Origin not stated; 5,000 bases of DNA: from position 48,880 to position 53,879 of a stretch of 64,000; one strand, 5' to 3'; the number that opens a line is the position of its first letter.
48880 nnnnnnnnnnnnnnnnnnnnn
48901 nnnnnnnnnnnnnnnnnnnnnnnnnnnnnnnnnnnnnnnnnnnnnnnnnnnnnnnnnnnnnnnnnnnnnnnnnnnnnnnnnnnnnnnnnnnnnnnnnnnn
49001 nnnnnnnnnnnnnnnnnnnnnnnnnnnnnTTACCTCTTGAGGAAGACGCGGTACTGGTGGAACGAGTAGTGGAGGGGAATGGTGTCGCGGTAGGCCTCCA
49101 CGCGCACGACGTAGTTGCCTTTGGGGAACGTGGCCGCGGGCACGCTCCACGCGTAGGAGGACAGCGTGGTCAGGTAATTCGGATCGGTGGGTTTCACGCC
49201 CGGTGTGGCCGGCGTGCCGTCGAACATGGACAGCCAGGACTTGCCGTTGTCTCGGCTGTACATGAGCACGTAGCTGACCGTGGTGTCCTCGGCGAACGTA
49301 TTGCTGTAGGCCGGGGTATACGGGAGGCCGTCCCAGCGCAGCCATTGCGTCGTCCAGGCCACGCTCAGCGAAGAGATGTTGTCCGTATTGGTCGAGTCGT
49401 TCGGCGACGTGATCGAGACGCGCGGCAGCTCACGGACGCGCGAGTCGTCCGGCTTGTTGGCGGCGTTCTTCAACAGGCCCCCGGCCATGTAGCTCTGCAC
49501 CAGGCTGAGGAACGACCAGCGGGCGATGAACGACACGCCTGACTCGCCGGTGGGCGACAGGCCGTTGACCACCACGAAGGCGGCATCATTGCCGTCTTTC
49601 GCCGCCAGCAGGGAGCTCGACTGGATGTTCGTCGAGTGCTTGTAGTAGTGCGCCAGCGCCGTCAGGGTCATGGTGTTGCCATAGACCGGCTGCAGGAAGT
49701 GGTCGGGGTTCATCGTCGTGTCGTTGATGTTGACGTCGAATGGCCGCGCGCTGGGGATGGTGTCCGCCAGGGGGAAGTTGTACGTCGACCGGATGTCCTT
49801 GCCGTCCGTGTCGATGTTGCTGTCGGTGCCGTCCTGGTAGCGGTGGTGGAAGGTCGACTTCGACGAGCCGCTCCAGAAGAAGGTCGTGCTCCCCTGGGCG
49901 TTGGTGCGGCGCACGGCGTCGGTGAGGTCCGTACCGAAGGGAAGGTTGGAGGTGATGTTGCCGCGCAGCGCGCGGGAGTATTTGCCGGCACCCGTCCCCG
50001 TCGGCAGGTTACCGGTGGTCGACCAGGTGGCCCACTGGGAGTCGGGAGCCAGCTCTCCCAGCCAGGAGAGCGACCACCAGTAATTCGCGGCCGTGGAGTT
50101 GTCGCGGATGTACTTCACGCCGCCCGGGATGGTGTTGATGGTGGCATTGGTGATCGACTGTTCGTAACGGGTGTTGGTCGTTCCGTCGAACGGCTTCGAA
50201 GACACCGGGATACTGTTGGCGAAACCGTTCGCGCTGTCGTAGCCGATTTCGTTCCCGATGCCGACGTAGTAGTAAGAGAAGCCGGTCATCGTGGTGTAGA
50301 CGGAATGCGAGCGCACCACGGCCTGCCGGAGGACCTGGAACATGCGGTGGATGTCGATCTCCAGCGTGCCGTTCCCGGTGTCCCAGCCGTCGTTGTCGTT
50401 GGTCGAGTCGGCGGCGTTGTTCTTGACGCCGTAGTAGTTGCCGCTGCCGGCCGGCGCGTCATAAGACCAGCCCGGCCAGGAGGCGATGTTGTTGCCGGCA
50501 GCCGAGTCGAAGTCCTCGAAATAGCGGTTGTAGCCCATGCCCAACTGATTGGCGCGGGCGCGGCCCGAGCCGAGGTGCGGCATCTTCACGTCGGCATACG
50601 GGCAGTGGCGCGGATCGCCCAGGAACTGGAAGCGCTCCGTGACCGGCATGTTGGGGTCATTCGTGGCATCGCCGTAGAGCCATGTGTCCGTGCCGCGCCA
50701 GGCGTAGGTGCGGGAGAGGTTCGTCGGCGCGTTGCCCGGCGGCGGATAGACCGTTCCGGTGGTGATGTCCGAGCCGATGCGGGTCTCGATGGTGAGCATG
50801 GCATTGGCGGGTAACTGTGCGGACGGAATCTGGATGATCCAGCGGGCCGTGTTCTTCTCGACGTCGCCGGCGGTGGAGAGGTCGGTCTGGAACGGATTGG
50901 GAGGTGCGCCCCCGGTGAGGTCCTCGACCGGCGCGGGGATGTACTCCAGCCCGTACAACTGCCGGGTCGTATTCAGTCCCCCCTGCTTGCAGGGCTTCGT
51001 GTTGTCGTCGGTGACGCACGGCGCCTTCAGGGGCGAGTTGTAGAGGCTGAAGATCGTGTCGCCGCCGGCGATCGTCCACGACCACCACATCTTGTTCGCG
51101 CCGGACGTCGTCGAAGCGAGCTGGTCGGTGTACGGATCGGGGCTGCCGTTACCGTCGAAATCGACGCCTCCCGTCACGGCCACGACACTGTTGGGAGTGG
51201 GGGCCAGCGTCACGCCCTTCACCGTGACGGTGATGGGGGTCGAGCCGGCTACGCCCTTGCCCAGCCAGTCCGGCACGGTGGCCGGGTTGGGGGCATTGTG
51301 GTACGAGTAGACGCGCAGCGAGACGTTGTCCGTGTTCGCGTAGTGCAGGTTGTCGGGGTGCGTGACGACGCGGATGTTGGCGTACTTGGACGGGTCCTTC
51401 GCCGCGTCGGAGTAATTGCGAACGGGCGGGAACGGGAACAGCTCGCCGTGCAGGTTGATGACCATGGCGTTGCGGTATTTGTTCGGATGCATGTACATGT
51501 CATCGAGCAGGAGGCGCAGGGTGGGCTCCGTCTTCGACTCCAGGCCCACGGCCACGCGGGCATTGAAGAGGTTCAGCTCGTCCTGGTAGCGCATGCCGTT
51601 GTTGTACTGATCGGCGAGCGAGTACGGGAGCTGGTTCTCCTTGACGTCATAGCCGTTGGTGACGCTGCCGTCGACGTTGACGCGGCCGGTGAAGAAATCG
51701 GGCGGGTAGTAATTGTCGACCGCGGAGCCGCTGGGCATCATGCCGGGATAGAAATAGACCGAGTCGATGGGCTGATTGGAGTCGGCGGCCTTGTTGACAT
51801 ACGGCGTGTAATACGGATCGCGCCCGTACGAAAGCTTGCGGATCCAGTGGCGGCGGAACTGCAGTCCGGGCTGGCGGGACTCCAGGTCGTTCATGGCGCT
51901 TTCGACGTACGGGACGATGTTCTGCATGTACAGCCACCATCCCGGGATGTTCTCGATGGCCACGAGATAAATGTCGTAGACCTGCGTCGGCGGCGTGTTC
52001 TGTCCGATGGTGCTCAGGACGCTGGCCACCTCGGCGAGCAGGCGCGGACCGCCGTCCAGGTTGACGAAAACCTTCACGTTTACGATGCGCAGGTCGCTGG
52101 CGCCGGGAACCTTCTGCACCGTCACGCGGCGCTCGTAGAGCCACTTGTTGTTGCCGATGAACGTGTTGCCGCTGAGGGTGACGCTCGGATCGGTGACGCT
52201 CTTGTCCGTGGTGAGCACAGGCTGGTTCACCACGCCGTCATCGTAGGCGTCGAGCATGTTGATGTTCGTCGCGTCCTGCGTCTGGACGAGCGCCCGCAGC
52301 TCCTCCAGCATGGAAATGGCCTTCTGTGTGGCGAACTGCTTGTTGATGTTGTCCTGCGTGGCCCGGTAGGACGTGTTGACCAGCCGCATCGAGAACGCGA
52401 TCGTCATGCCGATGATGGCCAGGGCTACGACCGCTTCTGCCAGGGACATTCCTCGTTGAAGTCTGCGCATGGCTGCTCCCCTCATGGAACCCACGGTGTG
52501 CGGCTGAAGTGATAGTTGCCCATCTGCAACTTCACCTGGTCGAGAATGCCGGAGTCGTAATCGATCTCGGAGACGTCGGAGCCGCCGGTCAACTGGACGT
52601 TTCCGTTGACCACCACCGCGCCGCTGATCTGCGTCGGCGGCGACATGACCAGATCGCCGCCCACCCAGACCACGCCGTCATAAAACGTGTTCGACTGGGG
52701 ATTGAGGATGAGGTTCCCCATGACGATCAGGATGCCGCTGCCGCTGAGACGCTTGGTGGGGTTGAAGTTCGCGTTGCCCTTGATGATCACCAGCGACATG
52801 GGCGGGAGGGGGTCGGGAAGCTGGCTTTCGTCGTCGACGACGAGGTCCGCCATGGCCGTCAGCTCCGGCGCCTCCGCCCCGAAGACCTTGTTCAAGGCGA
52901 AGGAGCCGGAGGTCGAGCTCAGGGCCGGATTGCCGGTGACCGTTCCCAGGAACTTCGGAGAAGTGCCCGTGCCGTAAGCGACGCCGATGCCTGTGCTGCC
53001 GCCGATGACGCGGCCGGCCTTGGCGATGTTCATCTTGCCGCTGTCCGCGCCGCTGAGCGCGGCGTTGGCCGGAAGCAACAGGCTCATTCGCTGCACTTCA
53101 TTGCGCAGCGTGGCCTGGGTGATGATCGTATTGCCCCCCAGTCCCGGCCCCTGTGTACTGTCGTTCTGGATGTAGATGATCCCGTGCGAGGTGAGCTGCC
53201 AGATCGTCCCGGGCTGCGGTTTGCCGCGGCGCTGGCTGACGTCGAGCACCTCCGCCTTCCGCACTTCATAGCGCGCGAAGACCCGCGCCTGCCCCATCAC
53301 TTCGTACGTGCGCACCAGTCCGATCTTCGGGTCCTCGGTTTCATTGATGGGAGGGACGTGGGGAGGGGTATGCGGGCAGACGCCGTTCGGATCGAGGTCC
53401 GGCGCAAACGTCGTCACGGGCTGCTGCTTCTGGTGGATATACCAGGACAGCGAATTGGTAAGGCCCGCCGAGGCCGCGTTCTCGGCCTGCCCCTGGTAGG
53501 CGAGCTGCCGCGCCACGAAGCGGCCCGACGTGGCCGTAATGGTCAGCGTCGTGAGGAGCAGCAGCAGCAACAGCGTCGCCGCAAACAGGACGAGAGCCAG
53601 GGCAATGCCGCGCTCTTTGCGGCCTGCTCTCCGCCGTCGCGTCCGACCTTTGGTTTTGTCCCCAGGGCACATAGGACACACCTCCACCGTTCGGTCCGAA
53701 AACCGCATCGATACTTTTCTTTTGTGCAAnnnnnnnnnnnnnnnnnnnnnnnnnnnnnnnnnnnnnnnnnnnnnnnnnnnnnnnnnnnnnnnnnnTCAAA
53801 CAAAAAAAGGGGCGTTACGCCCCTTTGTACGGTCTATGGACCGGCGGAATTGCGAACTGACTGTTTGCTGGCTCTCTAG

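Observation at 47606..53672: Orphan operon of three prepilin-type proteins, including a giant pseudopilin of about 1146 aa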

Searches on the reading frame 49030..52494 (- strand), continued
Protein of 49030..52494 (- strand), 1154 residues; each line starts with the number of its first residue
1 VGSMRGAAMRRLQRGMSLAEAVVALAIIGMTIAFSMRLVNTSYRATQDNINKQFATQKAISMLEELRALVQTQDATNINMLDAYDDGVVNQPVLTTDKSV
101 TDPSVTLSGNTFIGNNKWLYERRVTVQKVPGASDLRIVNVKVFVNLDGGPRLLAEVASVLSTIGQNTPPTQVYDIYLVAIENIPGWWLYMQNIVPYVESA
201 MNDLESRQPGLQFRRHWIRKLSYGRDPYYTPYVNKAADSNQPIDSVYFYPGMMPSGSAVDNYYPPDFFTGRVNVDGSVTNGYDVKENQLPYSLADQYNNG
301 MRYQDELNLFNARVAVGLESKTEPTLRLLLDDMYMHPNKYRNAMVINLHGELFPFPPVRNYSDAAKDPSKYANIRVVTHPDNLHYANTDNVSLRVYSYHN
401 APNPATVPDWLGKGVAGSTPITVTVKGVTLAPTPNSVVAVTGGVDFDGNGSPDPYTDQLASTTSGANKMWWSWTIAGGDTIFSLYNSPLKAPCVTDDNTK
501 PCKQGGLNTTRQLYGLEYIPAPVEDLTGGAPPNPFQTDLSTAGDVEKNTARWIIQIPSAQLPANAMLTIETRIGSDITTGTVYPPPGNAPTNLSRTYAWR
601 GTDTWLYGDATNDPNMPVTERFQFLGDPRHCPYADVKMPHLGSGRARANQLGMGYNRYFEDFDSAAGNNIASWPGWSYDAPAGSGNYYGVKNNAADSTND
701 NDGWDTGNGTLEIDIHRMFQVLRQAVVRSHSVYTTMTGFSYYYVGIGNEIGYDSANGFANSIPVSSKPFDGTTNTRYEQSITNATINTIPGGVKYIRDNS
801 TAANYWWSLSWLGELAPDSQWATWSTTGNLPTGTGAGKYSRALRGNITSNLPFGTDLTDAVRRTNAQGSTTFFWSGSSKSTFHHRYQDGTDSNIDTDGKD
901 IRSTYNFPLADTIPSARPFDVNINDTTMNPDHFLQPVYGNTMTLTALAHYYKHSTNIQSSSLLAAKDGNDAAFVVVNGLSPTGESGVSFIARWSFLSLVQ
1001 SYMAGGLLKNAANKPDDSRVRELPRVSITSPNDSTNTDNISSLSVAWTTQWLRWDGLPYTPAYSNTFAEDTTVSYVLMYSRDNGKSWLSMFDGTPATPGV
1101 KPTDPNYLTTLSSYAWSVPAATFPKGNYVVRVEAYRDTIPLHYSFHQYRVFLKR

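Call 78: search_solved_structures(query=A4, max_evalue=10)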
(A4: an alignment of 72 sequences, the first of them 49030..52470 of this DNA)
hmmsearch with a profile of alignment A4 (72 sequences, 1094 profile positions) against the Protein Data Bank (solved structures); distinct sequences matched with E-value up to 10: 5.
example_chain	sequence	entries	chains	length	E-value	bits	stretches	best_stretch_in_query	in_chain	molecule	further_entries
9egp_A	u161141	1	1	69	0.016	16.3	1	3-37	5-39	Geopilin domain 1 protein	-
7tgg_A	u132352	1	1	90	0.034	15.2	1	3-35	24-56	Geopilin domain 1 protein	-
9g6q_H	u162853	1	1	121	0.11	13.6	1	744-813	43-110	scFv-IP11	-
9laa_A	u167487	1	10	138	0.12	13.4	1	3-32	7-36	Type IV pilin protein PilA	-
9lab_B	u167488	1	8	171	0.32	12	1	4-29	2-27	MSHA major pilin subunit MshA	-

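Call 81: fold_search(model_id=the predicted structure, library=viral)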
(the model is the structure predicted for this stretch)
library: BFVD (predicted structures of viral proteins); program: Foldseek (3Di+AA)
matches with E <= 10: 1098; with E <= 0.001: 0
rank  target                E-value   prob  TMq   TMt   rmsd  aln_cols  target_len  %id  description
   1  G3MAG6                2.4e-03  0.14  0.08  0.08  40.2       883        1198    8  Gp425 [Bacillus phage G]
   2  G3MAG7                6.4e-03  0.11  0.08  0.08  38.5       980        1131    9  Gp426 [Bacillus phage G]
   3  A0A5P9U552            6.8e-03  0.08  0.08  0.07  38.0       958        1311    8  (no name in the UniProt tables at hand)
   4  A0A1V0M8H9            8.9e-03  0.06  0.04  0.05  23.5       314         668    8  Envelope glycoprotein C [Columbid alphaherpesvirus 1]
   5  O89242                1.5e-02  0.06  0.05  0.09  24.9       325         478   10  Envelope glycoprotein C homolog [Marek's disease virus serotype 2 MDV2]
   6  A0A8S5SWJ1            1.5e-02  0.38  0.09  0.19  11.8       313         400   10  Fibronectin type 3 domain [Siphoviridae sp. ctZHD14]
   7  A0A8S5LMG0            1.8e-02  0.15  0.08  0.19  38.9       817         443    8  Uncharacterized protein [Siphoviridae sp. ctDuC3]
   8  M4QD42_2              2.0e-02  0.06  0.09  0.10  76.9      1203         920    9  Immunoglobulin domain-containing protein [Prochlorococcus phage MED4-213]
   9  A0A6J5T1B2            2.3e-02  0.77  0.07  0.09  14.9       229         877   11  Uncharacterized protein [uncultured Caudovirales phage]
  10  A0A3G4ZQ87            2.3e-02  0.07  0.07  0.10  26.2       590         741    8  Subtilase family serine protease [Barrevirus sp.]
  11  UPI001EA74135         2.5e-02  0.38  0.07  0.20  14.2       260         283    8  (no name look-up for this kind of identifier)
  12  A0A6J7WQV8            3.1e-02  0.05  0.08  0.07  51.9       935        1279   10  Uncharacterized protein [uncultured Caudovirales phage]
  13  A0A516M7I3            3.7e-02  0.20  0.08  0.17  25.6       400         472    9  (no name in the UniProt tables at hand)
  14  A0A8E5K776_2          3.7e-02  0.02  0.07  0.08  49.4      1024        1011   10  (no name in the UniProt tables at hand)
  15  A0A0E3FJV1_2          3.9e-02  0.03  0.07  0.08  43.0      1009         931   10  Virion structural protein [Synechococcus phage ACG-2014j]
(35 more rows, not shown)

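Call 82: search_protein_families(library=pfam, alignment_id=A7, max_evalue=0.01)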
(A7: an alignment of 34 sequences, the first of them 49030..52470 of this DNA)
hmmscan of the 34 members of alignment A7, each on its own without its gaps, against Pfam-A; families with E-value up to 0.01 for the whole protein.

A. member 1, window:49030-52470:- (1146 aa): 1 family
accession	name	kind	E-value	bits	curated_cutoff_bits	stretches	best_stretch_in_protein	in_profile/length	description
PF07963.17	N_methyl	-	0.002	18.1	21.2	1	2-26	1-25/27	Prokaryotic N-terminal methylation motif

B. families by the number of members that match (of 34 scanned): 6 families
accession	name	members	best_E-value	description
PF07963.17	N_methyl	22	1.1e-08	Prokaryotic N-terminal methylation motif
PF13964.12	Kelch_6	1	6.9e-07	Kelch motif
PF00754.31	F5_F8_type_C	1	0.0007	F5/8 type C domain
PF17957.7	Big_7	1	0.0015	Bacterial Ig domain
PF21471.3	Reelin_subrepeat-B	1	0.0023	Reelin subrepeat B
PF02024.20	Leptin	1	0.0096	Leptin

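Call 89: find_encoding_contigs(protein=window:49030-52470:-, flank=2000, max_places=3)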
Protein window:49030-52470:- (1146 aa): no gene with exactly this product is on record in the collection.

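Call 90: find_encoding_contigs(protein=window:49030-52494:-, flank=2000, max_places=3)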
Protein window:49030-52494:- (1154 aa): no gene with exactly this product is on record in the collection.

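Call 95: search_protein_families(library=ncbifam, alignment_id=A7, max_evalue=0.01)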
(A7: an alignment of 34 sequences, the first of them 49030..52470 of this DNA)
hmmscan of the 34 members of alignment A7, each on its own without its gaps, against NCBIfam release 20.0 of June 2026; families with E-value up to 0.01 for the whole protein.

A. member 1, window:49030-52470:- (1146 aa): 2 families
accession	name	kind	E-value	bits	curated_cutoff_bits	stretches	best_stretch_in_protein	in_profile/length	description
TIGR02523.1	type_IV_pilV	equivalog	2.1e-05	25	52.2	1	5-77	1-73/139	type IV pilus modification protein PilV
NF041013.1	T4P_ComGE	equivalog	0.0079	16.3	49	0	6-56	4-54/83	competence type IV pilus minor pilin ComGE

B. families by the number of members that match (of 34 scanned): 20 families
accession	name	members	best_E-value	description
TIGR02523.1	type_IV_pilV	19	4.7e-09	type IV pilus modification protein PilV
TIGR02532.1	IV_pilin_GFxxxE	16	4e-07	prepilin-type N-terminal cleavage/methylation domain-containing protein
TIGR01707.1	gspI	12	1.4e-05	type II secretion system minor pseudopilin GspI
NF041013.1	T4P_ComGE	11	1.3e-05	competence type IV pilus minor pilin ComGE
NF047828.1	T3SSXpsI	5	0.00021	type II secretion system protein XpsI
NF041002.1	pilin_ComGF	4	0.00023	competence type IV pilus minor pilin ComGF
TIGR01708.2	typeII_sec_gspH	3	0.00012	type II secretion system minor pseudopilin GspH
NF007848.0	PRK10557.1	3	0.00028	prepilin peptidase-dependent protein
TIGR01711.1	gspJ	3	0.0016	type II secretion system minor pseudopilin GspJ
TIGR01710.1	typeII_sec_gspG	2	4.9e-05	type II secretion system major pseudopilin GspG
NF007660.0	PRK10332.1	2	0.001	prepilin-type N-terminal cleavage/methylation domain-containing protein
TIGR02599.1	TIGR02599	2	0.0025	Verru_Chthon cassette protein C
NF007800.0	PRK10506.1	1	0.00047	prepilin peptidase-dependent protein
TIGR00156.1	TIGR00156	1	0.0014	YgiW/YdeI family stress tolerance OB fold protein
NF007862.0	PRK10574.1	1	0.003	prepilin peptidase-dependent pilin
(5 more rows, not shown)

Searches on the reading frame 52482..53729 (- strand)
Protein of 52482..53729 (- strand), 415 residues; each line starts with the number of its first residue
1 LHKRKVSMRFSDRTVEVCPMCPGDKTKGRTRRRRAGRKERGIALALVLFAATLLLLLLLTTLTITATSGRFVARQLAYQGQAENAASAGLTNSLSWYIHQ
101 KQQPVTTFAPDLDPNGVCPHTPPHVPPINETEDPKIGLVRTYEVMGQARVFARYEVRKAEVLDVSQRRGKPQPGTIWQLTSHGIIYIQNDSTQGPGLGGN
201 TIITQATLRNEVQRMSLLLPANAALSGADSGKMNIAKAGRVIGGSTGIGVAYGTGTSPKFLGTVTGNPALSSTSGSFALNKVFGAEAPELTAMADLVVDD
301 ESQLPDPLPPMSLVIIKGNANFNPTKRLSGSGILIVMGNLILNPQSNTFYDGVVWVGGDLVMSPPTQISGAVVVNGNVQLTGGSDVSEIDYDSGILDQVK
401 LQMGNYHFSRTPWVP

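Call 3: search_protein_families(library=pfam, proteins=[window:52482-53729:-], max_evalue=1)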
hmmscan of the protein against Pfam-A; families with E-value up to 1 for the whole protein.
window:52482-53729:- (415 aa): 0 families

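Call 4: search_protein_families(library=ncbifam, proteins=[window:52482-53729:-], max_evalue=1)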
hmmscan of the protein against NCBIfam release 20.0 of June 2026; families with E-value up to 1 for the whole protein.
window:52482-53729:- (415 aa): 2 families
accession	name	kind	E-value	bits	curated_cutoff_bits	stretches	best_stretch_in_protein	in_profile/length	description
NF040481.1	YdcK_fam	equivalog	0.13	11.1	350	1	348-413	257-322/326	YdcK family protein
NF010934.1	PRK14354.1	equivalog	0.22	10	450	1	338-390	248-299/447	bifunctional UDP-N-acetylglucosamine diphosphorylase/glucosamine-1-phosphate N-acetyltransferase GlmU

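Call 33: search_solved_structures(query=A3, max_evalue=10)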
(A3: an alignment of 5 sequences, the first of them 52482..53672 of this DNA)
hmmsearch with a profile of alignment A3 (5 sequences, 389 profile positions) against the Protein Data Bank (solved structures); distinct sequences matched with E-value up to 10: 2.
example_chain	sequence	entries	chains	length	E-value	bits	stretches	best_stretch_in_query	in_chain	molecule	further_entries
5myj_BU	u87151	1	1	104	0.64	11.9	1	304-351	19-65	50S ribosomal protein L21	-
1vek_A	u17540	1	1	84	1.5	10.7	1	53-83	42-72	ubiquitin-specific protease 14, putative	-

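Call 58: search_protein_families(library=pfam, alignment_id=A5, max_evalue=0.1)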
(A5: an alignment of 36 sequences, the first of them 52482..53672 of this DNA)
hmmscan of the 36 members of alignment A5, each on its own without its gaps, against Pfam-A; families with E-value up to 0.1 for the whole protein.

A. member 1, window:52482-53672:- (396 aa): 0 families

B. families by the number of members that match (of 36 scanned): 4 families
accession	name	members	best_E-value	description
PF20382.3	DUF6677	1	0.00041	Family of unknown function (DUF6677)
PF18886.6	DUF5649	1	0.011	Repeats of unknown function (DUF5649)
PF04790.18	Sarcoglycan_1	1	0.011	Sarcoglycan complex subunit protein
PF10833.13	DUF2572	1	0.033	Protein of unknown function (DUF2572)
